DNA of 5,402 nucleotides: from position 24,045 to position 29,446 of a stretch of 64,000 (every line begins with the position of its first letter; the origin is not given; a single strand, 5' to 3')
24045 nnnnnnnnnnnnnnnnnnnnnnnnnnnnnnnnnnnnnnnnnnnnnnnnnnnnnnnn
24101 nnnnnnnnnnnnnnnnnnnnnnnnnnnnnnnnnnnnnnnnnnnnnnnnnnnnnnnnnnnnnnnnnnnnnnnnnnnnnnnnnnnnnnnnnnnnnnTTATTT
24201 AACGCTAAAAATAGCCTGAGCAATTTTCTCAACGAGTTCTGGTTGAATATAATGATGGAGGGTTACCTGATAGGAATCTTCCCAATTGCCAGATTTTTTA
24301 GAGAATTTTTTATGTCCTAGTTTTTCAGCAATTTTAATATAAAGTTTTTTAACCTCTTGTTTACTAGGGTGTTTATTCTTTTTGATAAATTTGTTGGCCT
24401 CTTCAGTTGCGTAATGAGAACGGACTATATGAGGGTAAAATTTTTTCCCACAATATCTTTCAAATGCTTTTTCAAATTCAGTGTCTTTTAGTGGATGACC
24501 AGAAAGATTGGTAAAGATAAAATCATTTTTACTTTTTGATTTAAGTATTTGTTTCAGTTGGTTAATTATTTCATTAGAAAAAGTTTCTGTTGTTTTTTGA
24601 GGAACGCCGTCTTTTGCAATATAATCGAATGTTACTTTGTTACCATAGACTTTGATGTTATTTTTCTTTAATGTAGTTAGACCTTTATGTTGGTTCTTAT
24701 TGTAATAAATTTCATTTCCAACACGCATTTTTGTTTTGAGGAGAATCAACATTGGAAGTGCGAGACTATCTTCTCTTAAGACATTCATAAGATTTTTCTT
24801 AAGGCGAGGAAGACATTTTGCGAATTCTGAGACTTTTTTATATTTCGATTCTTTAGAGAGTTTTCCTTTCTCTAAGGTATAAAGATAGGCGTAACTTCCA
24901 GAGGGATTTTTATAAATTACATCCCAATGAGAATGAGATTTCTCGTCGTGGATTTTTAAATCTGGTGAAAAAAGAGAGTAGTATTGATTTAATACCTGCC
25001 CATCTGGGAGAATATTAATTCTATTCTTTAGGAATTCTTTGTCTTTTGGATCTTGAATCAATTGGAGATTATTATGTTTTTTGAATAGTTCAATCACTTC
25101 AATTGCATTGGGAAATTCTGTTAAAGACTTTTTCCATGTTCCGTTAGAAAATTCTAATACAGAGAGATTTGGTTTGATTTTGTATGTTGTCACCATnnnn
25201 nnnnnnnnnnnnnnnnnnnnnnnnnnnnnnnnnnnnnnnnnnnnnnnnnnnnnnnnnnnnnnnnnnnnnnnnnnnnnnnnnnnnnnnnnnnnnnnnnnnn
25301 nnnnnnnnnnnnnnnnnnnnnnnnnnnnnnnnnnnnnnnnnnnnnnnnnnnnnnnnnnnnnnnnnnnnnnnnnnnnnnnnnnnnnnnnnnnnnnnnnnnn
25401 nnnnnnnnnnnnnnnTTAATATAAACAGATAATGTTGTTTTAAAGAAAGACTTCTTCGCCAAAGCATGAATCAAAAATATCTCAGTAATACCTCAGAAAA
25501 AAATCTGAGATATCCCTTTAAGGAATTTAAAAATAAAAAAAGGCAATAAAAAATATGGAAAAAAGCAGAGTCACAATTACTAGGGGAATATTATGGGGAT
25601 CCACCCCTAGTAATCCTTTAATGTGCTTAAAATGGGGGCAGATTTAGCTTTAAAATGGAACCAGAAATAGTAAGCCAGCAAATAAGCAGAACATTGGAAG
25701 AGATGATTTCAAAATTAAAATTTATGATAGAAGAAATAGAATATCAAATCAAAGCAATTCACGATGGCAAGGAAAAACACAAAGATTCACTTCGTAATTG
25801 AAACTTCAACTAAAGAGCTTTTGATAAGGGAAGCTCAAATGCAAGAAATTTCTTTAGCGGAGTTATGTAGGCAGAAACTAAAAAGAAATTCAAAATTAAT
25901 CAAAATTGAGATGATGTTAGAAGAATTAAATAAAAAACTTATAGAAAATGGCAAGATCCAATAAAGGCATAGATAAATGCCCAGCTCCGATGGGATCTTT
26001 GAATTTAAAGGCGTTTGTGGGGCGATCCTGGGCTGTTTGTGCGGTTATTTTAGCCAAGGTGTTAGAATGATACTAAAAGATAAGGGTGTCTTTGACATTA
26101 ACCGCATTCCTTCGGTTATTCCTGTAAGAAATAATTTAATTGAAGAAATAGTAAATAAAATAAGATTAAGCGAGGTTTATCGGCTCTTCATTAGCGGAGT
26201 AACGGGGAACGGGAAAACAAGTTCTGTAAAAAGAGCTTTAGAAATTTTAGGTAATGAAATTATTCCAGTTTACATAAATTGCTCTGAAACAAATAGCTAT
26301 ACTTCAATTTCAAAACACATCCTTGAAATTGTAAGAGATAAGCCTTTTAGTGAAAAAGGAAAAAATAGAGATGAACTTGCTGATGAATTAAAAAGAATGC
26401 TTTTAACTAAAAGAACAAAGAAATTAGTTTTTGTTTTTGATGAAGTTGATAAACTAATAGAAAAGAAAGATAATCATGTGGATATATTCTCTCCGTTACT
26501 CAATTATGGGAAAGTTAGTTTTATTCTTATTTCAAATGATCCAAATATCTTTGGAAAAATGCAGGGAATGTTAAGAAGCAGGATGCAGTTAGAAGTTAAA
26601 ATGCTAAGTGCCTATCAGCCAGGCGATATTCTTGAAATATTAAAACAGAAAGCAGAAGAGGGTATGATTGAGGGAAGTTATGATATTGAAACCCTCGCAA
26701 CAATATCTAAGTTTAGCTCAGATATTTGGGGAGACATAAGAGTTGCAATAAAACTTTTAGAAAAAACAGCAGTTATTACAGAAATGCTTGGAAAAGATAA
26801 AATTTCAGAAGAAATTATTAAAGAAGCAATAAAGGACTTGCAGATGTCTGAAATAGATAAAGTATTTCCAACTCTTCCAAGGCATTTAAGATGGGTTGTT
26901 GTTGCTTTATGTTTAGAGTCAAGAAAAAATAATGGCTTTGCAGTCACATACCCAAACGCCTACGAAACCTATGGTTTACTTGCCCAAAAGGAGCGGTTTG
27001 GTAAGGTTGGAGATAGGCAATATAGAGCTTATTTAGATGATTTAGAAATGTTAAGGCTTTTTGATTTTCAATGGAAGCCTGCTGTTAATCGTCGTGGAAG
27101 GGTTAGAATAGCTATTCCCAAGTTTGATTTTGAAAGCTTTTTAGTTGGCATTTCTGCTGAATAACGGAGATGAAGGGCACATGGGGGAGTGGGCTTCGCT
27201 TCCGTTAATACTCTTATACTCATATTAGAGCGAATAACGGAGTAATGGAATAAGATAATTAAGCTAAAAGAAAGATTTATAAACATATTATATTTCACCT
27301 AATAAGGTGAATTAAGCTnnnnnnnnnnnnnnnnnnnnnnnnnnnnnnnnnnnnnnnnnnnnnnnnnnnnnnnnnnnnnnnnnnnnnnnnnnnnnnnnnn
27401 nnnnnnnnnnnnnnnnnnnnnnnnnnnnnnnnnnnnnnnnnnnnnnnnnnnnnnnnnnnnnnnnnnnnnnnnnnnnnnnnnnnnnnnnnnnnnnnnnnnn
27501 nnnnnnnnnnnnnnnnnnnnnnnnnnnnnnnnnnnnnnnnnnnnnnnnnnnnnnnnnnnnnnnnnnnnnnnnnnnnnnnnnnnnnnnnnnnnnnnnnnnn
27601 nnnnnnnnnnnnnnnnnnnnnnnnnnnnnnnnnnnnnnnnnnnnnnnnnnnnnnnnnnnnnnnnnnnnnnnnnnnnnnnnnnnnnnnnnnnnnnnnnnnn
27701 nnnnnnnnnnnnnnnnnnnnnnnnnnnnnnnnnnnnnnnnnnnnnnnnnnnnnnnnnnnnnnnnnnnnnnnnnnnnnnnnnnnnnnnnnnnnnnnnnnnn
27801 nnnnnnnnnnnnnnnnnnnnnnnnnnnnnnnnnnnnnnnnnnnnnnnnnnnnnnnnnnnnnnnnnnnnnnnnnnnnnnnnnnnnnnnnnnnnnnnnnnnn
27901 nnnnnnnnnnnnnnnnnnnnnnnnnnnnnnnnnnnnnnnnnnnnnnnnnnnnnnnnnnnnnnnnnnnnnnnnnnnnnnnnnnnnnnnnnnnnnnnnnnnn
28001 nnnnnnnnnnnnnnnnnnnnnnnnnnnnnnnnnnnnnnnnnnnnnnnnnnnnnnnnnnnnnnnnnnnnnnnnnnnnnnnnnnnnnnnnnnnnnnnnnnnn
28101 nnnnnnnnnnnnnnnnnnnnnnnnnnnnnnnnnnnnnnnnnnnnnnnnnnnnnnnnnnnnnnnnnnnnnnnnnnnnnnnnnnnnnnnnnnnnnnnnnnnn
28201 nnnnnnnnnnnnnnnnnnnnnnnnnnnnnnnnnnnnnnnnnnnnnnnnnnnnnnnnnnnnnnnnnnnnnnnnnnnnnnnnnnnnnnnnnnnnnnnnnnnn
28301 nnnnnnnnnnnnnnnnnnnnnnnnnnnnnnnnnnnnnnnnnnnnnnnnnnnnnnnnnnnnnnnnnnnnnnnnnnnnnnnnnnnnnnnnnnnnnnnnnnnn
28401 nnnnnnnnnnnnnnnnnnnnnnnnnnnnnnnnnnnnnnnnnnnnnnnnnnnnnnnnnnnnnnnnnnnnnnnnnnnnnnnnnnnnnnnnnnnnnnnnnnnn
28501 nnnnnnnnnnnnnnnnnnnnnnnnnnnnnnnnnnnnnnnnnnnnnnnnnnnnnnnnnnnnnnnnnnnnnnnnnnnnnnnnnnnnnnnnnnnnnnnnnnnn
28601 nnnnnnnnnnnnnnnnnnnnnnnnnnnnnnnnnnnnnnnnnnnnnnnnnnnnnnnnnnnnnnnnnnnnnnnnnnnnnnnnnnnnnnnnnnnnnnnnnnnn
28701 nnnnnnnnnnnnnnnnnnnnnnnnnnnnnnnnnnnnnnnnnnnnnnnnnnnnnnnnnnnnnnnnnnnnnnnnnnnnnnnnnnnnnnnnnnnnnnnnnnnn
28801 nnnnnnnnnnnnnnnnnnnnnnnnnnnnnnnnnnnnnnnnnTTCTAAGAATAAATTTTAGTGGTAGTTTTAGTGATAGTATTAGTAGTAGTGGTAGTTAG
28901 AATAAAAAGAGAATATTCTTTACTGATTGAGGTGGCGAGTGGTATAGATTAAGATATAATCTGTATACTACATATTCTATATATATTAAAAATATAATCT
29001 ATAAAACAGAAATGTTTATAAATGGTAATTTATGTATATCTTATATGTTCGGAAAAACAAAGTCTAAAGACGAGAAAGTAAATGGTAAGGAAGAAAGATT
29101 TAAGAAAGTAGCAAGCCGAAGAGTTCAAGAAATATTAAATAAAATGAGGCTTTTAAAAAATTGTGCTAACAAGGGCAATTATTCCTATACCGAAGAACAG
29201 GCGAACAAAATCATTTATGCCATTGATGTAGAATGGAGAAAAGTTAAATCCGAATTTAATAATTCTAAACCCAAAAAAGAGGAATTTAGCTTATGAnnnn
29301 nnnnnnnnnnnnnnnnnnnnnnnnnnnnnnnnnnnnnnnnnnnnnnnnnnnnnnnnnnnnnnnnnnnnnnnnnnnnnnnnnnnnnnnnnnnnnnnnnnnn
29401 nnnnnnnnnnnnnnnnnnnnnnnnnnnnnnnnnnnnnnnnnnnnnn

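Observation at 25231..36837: About 11.5-kb integrated element at tRNA-Glu with integrase, Orc1/Cdc6, RHH, AbiE, MTase and GHKL cassette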

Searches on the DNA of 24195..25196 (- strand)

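Call 54: search_rna_families(source=L103, start=6400, end=8100, threshold=gathering)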
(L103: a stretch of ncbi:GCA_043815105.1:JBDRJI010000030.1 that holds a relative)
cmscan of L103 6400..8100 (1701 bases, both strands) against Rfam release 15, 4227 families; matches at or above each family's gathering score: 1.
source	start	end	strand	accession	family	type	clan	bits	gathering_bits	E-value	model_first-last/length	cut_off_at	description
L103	7634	7706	-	RF00005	tRNA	Gene; tRNA;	CL00001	65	29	2e-13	1-71/71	no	tRNA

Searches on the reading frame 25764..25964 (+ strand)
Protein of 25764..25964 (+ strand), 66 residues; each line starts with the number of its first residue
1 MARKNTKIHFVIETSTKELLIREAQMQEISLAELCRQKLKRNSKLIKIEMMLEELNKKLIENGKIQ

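Call 9: search_protein_families(library=pfam, proteins=[window:25764-25964:+], max_evalue=0.01)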
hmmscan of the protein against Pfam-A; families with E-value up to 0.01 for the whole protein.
window:25764-25964:+ (66 aa): 0 families

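Call 11: search_protein_families(library=padloc, proteins=[window:25764-25964:+], max_evalue=0.01)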
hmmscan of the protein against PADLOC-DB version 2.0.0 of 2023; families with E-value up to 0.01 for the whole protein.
window:25764-25964:+ (66 aa): 0 families

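Call 12: search_protein_families(library=ncbifam, proteins=[window:25764-25964:+], max_evalue=0.01)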
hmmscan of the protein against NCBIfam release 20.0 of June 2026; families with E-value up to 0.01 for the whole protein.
window:25764-25964:+ (66 aa): 0 families

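Call 58: search_protein_families(library=phrogs, proteins=[window:25764-25964:+], max_evalue=0.01)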
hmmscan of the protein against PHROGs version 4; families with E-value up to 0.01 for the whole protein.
window:25764-25964:+ (66 aa): 0 families

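Call 59: search_protein_families(library=pfam, proteins=[window:25764-25964:+], max_evalue=5)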
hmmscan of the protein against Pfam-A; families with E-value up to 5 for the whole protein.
window:25764-25964:+ (66 aa): 1 family
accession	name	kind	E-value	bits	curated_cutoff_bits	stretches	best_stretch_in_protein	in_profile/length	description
PF14263.11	DUF4354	-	0.099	13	25.5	1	18-64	52-98/123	Domain of unknown function (DUF4354)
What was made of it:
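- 25764..25964 (+): 66-aa protein, RHH-like by inspection only. Possible regulator or partner of Orc1. No profile hit (calls 9, 11, 12, 58, 59).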

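Call 103: predict_structure(protein=window:25764-25964:+)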
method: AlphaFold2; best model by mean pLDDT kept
length: 66 residues; sequences in the alignment: 1
mean_pLDDT: 87.1   pTM: 0.44
mean pLDDT of the five models: 87.1, 75.7, 70.1, 67.0, 62.5
residues with pLDDT >= 90: 33; 70-90: 27; 50-70: 6; < 50: 0
segments of 3 or more residues with pLDDT < 50: none
pLDDT, mean of each block of 10 residues (from residue 1): 70 92 91 86 91 94 85
secondary structure, 60 per line:
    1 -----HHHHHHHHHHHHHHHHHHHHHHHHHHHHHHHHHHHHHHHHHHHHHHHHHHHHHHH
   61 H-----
elements in order: H6-61
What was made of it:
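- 25764..25964 (+): The AF2 single-sequence model was uninformative (call 103).
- On Ribbon-helix-helix protein (66-aa ORF): The single-sequence AF2 model is one long helix with pTM 0.44 (call 103).
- Checked: A single-sequence model of the 66-aa protein was uninformative (call 103).
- Tried and rejected: The RHH fold by single-sequence AF2: uninformative (call 103).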

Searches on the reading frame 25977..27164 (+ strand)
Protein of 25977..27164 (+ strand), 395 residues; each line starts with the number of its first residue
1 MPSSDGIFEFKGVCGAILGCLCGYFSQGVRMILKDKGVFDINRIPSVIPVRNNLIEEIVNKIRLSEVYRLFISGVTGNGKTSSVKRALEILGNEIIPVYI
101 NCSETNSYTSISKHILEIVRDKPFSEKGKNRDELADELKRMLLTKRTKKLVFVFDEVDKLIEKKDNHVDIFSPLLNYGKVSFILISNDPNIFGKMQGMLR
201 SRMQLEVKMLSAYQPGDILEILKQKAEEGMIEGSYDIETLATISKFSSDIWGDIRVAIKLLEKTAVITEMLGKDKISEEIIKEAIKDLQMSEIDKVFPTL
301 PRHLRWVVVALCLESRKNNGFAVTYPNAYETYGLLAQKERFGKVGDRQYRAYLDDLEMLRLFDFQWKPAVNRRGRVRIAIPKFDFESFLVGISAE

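Call 9: search_protein_families(library=pfam, proteins=[window:25977-27164:+], max_evalue=0.01)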
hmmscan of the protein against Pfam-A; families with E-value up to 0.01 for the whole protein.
window:25977-27164:+ (395 aa): 10 families
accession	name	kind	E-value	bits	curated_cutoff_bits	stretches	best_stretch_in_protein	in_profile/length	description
PF22703.2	Cdc6_lid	-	9.6e-12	45.1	27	1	220-285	2-67/68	Cdc6 AAA+ ATPase-type lid domain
PF13401.12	AAA_22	-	2e-10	41.5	27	1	70-185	8-121/130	AAA domain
PF09079.17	Cdc6_C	-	6e-07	29.8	25.1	1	298-363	4-69/96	CDC6, C terminal winged helix domain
PF13191.12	AAA_16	-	5.6e-06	27.4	32.6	1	57-165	14-149/167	AAA ATPase domain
PF00931.28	NB-ARC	-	7.6e-06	25.8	23.5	1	53-238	3-181/248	NB-ARC domain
PF00004.35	AAA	-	0.00012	23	21.2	1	71-204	2-124/131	ATPase family associated with various cellular activities (AAA)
PF01637.24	ATPase_2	-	0.00012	22.4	33.2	1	52-175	5-136/225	ATPase domain predominantly from Archaea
PF05729.18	NACHT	-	0.00039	20.7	26.7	1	70-214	3-155/167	NACHT domain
PF12775.13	AAA_7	-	0.00087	19.3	25.8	0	48-117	14-84/181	P-loop containing dynein motor region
PF25201.1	nSTAND6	-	0.0042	17.6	27.7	1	51-163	4-116/148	Novel STAND NTPase 6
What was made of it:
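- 25977..27164 (+): Orc1/Cdc6-type AAA+ initiator, divergent from cellular equivalogs. Pfam Cdc6_lid, AAA_22 and Cdc6_C (call 9).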

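Call 11: search_protein_families(library=padloc, proteins=[window:25977-27164:+], max_evalue=0.01)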
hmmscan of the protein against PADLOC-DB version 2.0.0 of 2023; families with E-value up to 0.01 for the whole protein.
window:25977-27164:+ (395 aa): 1 family
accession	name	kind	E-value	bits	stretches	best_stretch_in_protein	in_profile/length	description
PDLC02793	SspF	-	0.00097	15.6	1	49-153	34-136/600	SspF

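Call 12: search_protein_families(library=ncbifam, proteins=[window:25977-27164:+], max_evalue=0.01)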
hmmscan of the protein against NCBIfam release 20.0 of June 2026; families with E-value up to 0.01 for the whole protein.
window:25977-27164:+ (395 aa): 8 families
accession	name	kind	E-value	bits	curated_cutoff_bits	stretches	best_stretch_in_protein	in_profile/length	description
TIGR02928.1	TIGR02928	subfamily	7.9e-44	150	181.3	1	32-376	1-361/366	orc1/cdc6 family replication initiation protein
NF001625.0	PRK00411.1-3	equivalog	2.5e-32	112.1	501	1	30-365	18-367/415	ORC1-type DNA replication protein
NF001624.0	PRK00411.1-2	subfamily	3.8e-28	98.4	354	1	32-387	13-367/374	ORC1-type DNA replication protein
NF001623.0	PRK00411.1-1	equivalog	5.1e-19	68.3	311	1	31-357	16-364/411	ORC1-type DNA replication protein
NF001626.0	PRK00411.1-5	equivalog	6e-18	64.8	417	1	32-380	16-362/374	ORC1-type DNA replication protein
NF003229.0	PRK04195.1-5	equivalog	1.6e-06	27.2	280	1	70-277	47-224/413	replication factor C large subunit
NF000868.0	PRK00080.1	equivalog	9.4e-05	21.5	282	1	192-291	160-253/330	Holliday junction branch migration DNA helicase RuvB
TIGR00635.1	ruvB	equivalog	0.00011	21.4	299.05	1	192-292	139-233/305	Holliday junction branch migration DNA helicase RuvB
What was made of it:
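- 25977..27164 (+): TIGR02928 scores 150 bits, below its 181.3-bit cut-off (call 12).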

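Call 58: search_protein_families(library=phrogs, proteins=[window:25977-27164:+], max_evalue=0.01)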
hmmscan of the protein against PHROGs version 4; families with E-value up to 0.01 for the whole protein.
window:25977-27164:+ (395 aa): 5 families
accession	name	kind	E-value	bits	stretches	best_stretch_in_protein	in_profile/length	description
phrog_168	-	DNA, RNA and nucleotide metabolism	1.2e-11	45.9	1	55-336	33-284/314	clamp loader of DNA polymerase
phrog_7998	-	unknown function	4.6e-10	40.2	1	65-302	38-265/339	-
phrog_296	-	integration and excision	6.2e-06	26.2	1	72-288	323-522/626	DNA transposition protein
phrog_11838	-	DNA, RNA and nucleotide metabolism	6.4e-06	26.6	1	73-279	46-219/420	clamp loader of DNA polymerase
phrog_249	-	moron, auxiliary metabolic gene and host takeover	0.00024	21.6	1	57-106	120-166/380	porphyrin biosynthesis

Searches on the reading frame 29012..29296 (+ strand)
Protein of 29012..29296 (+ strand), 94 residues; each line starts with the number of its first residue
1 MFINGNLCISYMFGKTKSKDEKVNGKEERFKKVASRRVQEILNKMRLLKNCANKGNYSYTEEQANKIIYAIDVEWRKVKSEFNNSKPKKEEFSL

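Call 9: search_protein_families(library=pfam, proteins=[window:29012-29296:+], max_evalue=0.01)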
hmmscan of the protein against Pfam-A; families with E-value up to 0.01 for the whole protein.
window:29012-29296:+ (94 aa): 0 families

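Call 11: search_protein_families(library=padloc, proteins=[window:29012-29296:+], max_evalue=0.01)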
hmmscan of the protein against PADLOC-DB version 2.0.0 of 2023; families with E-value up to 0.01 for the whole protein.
window:29012-29296:+ (94 aa): 0 families

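Call 12: search_protein_families(library=ncbifam, proteins=[window:29012-29296:+], max_evalue=0.01)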
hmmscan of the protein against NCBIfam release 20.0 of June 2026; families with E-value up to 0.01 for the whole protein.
window:29012-29296:+ (94 aa): 0 families

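Call 58: search_protein_families(library=phrogs, proteins=[window:29012-29296:+], max_evalue=0.01)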
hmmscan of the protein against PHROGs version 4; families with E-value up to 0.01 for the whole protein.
window:29012-29296:+ (94 aa): 1 family
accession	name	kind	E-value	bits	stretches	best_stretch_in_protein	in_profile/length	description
phrog_35258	-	unknown function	2e-06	29.4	1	10-60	9-59/113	-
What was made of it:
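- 29012..29296 (+): 94-aa protein of unknown function, overlapping the start of M33A and conserved with it. Weak hit to phrog_35258 only (call 58).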

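Call 59: search_protein_families(library=pfam, proteins=[window:29012-29296:+], max_evalue=5)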
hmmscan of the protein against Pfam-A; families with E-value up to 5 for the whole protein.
window:29012-29296:+ (94 aa): 1 family
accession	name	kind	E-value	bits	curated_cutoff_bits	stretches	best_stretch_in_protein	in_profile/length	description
PF14521.12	Aspzincin_M35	-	0.075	13.9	30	1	13-83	16-85/142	Lysine-specific metallo-endopeptidase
